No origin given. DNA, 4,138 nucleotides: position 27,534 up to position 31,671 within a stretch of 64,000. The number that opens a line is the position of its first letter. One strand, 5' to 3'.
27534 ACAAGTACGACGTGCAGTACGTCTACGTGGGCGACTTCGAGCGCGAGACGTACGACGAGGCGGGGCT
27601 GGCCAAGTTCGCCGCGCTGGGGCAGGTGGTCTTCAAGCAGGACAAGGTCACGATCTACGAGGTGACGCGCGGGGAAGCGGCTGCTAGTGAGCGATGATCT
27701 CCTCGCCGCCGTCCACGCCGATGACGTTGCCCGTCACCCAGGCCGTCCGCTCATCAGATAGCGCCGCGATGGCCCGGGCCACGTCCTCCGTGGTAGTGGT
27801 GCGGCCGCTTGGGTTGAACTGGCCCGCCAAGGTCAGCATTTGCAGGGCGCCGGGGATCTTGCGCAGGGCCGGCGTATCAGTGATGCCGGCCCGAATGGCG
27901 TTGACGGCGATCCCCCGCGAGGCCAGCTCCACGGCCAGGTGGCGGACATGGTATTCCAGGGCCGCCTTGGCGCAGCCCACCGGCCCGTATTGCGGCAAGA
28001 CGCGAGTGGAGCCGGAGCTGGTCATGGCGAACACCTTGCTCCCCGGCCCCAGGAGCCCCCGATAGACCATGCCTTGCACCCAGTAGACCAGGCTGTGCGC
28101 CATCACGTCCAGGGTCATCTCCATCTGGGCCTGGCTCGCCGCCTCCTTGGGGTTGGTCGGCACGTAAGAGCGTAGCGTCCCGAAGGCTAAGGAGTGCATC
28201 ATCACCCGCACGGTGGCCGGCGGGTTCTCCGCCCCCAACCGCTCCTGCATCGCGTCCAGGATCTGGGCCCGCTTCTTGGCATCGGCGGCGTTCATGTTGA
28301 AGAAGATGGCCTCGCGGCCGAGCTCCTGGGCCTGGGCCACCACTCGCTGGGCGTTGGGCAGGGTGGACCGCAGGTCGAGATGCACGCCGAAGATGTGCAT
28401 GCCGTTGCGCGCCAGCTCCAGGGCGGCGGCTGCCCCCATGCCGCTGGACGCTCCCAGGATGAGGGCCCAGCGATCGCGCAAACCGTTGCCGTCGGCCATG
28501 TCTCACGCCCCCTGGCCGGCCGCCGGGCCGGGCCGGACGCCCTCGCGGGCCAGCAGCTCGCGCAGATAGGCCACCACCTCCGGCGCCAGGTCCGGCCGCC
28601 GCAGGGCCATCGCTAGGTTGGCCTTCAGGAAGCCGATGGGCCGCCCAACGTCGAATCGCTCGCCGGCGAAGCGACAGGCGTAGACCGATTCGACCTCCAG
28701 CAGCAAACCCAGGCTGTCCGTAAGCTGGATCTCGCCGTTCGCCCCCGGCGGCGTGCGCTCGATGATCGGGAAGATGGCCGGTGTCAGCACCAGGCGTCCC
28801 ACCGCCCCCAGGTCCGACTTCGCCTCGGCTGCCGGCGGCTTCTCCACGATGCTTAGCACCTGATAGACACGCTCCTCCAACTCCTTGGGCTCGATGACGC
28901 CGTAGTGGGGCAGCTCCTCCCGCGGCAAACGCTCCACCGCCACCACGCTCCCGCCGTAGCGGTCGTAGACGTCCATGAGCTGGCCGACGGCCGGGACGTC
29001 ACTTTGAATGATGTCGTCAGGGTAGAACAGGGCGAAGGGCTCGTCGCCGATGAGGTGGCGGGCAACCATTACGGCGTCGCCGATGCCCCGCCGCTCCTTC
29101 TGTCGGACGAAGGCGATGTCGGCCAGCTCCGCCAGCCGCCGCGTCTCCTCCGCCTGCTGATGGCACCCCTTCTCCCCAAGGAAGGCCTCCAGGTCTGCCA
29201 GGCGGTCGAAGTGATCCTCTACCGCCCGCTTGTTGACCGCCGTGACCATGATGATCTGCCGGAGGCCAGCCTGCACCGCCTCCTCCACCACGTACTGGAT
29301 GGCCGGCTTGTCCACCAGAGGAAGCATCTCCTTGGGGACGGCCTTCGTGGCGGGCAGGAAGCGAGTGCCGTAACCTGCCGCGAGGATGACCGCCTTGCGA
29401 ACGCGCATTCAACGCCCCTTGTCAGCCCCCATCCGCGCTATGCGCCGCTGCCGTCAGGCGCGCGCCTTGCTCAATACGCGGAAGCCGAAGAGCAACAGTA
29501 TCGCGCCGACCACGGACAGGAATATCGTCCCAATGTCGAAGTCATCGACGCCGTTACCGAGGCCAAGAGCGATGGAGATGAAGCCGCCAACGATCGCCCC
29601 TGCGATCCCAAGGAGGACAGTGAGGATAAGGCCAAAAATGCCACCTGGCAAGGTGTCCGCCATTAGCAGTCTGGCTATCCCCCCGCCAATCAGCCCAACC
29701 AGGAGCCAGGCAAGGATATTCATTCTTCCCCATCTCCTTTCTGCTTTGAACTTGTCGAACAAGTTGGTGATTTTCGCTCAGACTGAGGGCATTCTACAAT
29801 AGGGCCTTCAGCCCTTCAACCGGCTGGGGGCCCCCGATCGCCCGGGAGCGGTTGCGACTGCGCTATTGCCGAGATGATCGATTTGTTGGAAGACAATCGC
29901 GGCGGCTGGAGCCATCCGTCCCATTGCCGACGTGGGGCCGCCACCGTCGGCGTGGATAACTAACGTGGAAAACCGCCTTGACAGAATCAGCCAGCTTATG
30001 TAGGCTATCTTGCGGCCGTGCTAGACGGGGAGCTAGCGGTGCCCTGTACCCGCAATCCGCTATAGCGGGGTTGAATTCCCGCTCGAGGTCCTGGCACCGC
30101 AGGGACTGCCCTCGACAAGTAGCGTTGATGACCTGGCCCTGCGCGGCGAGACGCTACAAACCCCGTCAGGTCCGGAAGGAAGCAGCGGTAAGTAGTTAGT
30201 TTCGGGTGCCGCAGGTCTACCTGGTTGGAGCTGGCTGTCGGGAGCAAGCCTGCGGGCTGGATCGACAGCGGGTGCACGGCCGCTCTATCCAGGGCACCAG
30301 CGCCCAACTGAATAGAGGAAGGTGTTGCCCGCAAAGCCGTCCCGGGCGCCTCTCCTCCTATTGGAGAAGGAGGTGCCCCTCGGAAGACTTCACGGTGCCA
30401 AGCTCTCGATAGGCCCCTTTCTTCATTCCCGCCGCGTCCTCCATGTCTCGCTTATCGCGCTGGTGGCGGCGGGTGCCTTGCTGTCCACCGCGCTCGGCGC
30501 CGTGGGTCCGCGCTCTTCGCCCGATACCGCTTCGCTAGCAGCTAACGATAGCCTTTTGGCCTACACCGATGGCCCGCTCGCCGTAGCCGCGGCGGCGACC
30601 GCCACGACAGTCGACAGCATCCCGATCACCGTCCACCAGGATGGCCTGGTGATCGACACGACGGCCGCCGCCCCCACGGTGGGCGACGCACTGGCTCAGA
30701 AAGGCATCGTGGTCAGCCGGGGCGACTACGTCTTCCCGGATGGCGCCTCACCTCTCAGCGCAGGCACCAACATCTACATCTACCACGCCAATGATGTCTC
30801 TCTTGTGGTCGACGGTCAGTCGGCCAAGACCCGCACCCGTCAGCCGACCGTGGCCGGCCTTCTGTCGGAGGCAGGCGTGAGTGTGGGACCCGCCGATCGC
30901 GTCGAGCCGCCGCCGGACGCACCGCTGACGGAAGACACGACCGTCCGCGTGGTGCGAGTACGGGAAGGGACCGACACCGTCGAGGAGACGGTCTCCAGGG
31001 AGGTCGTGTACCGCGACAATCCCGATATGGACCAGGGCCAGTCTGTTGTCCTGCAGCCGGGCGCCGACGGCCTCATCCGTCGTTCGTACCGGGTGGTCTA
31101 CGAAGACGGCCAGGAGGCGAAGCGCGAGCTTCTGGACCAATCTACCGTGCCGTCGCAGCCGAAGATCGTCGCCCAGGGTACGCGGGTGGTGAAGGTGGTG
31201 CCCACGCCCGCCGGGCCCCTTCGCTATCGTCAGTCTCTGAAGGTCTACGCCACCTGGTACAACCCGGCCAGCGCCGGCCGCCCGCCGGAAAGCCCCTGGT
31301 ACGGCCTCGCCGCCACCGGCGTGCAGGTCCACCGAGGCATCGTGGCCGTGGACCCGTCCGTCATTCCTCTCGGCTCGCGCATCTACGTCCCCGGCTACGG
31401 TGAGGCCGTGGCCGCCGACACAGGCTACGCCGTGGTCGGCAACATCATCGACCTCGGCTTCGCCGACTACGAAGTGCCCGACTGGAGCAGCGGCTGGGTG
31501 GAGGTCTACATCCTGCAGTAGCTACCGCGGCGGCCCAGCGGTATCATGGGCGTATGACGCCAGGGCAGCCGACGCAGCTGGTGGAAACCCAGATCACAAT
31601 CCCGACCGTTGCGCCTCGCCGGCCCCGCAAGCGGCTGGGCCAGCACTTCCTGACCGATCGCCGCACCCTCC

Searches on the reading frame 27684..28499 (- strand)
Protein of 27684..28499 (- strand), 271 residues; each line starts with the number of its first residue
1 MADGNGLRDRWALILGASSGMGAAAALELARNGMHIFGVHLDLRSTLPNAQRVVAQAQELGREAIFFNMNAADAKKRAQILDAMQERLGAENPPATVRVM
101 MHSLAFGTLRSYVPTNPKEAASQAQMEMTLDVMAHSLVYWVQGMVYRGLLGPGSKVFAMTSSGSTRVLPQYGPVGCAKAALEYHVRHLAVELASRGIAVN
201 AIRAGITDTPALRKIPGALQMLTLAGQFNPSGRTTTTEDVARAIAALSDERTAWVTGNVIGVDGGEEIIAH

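Call 6: search_protein_families(library=pfam, proteins=[window:27684-28499:-], max_evalue=0.0001)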
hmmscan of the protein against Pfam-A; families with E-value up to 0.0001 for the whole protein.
window:27684-28499:- (271 aa): 3 families
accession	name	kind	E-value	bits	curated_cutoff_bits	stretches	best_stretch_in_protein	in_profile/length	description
PF13561.12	adh_short_C2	-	3.7e-40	138.4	27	1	16-265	1-234/236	Enoyl-(Acyl carrier protein) reductase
PF00106.31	adh_short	-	4.4e-20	72.4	26.6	1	11-215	2-190/195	short chain dehydrogenase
PF12241.14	Enoyl_reductase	-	7.2e-05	22.7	22.1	0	116-203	98-189/236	Trans-2-enoyl-CoA reductase catalytic region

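Call 88: search_protein_families(library=ncbifam, proteins=[window:27684-28499:-], max_evalue=0.00001)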
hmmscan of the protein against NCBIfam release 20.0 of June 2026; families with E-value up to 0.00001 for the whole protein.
window:27684-28499:- (271 aa): 171 families (the best 25 are shown)
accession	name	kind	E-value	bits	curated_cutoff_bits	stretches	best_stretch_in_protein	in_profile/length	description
NF005975.0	PRK08063.1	equivalog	4.7e-43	147.3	328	1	9-268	4-248/250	enoyl-[acyl-carrier-protein] reductase FabL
NF005559.1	PRK07231.1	subfamily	2.6e-30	105.7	215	1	7-266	2-247/249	glucose 1-dehydrogenase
NF005717.0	PRK07533.1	equivalog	2.4e-26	93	337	1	7-269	9-258/259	enoyl-ACP reductase FabI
NF005615.0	PRK07370.1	equivalog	1.4e-24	86.8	391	1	62-269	60-257/259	enoyl-ACP reductase FabI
NF005938.0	PRK07984.1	equivalog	4.7e-23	81.7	477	1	51-270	46-255/262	enoyl-ACP reductase FabI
NF009386.0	PRK12745.1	equivalog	4.9e-23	81.5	250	2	156-268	145-256/259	3-ketoacyl-ACP reductase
NF004200.0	PRK05653.1-5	equivalog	1.5e-22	80.4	273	1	11-265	4-240/242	3-oxoacyl-ACP reductase FabG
NF009468.0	PRK12826.1-4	equivalog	2.4e-22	79.8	318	1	7-266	5-247/256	SDR family oxidoreductase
NF009384.0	PRK12743.1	equivalog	2.5e-22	79.3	264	1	9-266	6-247/258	SDR family oxidoreductase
NF004197.0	PRK05653.1-1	equivalog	3.7e-22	79.1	332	2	175-265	157-245/249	3-oxoacyl-ACP reductase FabG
NF004748.0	PRK06079.1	equivalog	1.5e-21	76.8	362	1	96-266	83-249/252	enoyl-ACP reductase FabI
NF005681.0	PRK07478.1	subfamily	5.8e-21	75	267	1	7-268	4-251/254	SDR family oxidoreductase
NF005422.0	PRK06997.1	equivalog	1.2e-20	74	440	1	51-269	46-254/262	enoyl-ACP reductase FabI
NF005078.0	PRK06505.1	equivalog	1.3e-20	73.6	446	1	50-270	46-255/271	enoyl-ACP reductase FabI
NF005908.0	PRK07889.1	equivalog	3.3e-20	72.9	299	1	53-268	47-253/256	enoyl-ACP reductase FabI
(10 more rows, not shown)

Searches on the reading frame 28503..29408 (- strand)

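Call 6: search_protein_families(library=pfam, proteins=[window:28503-29408:-], max_evalue=0.0001)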
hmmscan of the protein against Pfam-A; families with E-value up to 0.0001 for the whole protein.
window:28503-29408:- (301 aa): 2 families
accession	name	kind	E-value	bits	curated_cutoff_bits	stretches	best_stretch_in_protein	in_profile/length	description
PF00483.29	NTP_transferase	-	2.9e-29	102.8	21.2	1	5-266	1-241/245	Nucleotidyl transferase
PF12804.13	NTP_transf_3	-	3.9e-09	37.3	27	1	6-164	1-127/160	MobA-like NTP transferase domain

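Call 88: search_protein_families(library=ncbifam, proteins=[window:28503-29408:-], max_evalue=0.00001)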
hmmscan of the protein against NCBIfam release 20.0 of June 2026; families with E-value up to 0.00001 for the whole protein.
window:28503-29408:- (301 aa): 21 families
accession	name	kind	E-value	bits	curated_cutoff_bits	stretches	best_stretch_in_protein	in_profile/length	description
TIGR01099.1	galU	equivalog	3.7e-100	334.8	326.8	1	3-263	1-261/261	UTP--glucose-1-phosphate uridylyltransferase GalU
NF009928.0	PRK13389.1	equivalog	9.6e-67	225.3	548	1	2-287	7-299/302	UTP--glucose-1-phosphate uridylyltransferase GalU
NF007516.0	PRK10122.1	equivalog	7e-59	199.4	534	1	4-272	4-281/297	UTP--glucose-1-phosphate uridylyltransferase GalF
TIGR01105.1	galF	equivalog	2.4e-56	191.1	659.2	1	3-271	3-280/297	GalU regulator GalF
TIGR03992.1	Arch_glmU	subfamily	7e-36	123.9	292.1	1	5-267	2-227/393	bifunctional sugar-1-phosphate nucleotidylyltransferase/acetyltransferase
TIGR01208.1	rmlA_long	equivalog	2.2e-31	109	320.25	1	5-266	1-233/353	glucose-1-phosphate thymidylyltransferase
NF041313.1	UDPGP_AglF_Halo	equivalog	4e-29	101.7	400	2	98-258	73-225/234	UTP--glucose-1-phosphate uridylyltransferase AglF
NF041173.1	Sug_nt_acttase_Thmprot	equivalog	1.5e-22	80.1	600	1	5-266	2-226/405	bifunctional sugar-1-phosphate nucleotidylyltransferase/acetyltransferase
TIGR01207.1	rmlA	equivalog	3.5e-18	65.7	360.65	1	5-232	1-199/286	glucose-1-phosphate thymidylyltransferase RfbA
NF012024.0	PRK15480.1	equivalog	3.8e-16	59.1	588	1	1-58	1-58/292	glucose-1-phosphate thymidylyltransferase RfbA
NF045761.1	NAMPUrTaseMurU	equivalog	4.8e-12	46.2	250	1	5-66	2-63/226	N-acetylmuramate alpha-1-phosphate uridylyltransferase MurU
NF010935.0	PRK14355.1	equivalog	1.9e-10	40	718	1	5-74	5-71/459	bifunctional UDP-N-acetylglucosamine diphosphorylase/glucosamine-1-phosphate N-acetyltransferase GlmU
TIGR01173.1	glmU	equivalog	7.5e-10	38.2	366.85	1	5-123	2-91/452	bifunctional UDP-N-acetylglucosamine diphosphorylase/glucosamine-1-phosphate N-acetyltransferase GlmU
TIGR02623.1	G1P_cyt_trans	equivalog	3.9e-09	36.3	300.25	1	5-217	2-200/255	glucose-1-phosphate cytidylyltransferase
NF052502.1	man1P_GTase_Rv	exception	7.8e-09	34.9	440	1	5-68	2-65/352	mannose-1-phosphate guanylyltransferase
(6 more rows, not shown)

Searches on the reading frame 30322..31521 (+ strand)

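Call 6: search_protein_families(library=pfam, proteins=[window:30322-31521:+], max_evalue=0.0001)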
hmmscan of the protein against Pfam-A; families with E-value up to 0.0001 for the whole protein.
window:30322-31521:+ (399 aa): 3 families
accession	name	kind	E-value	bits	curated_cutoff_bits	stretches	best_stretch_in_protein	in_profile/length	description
PF03990.20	DUF348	-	1.4e-19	70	24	2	159-199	1-41/41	G5-linked-Ubiquitin-like domain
PF07501.17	G5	-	1.9e-18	66.9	23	1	216-287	2-74/75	G5 domain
PF06725.17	3D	-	6e-12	46.1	23.8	1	341-381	3-50/72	3D domain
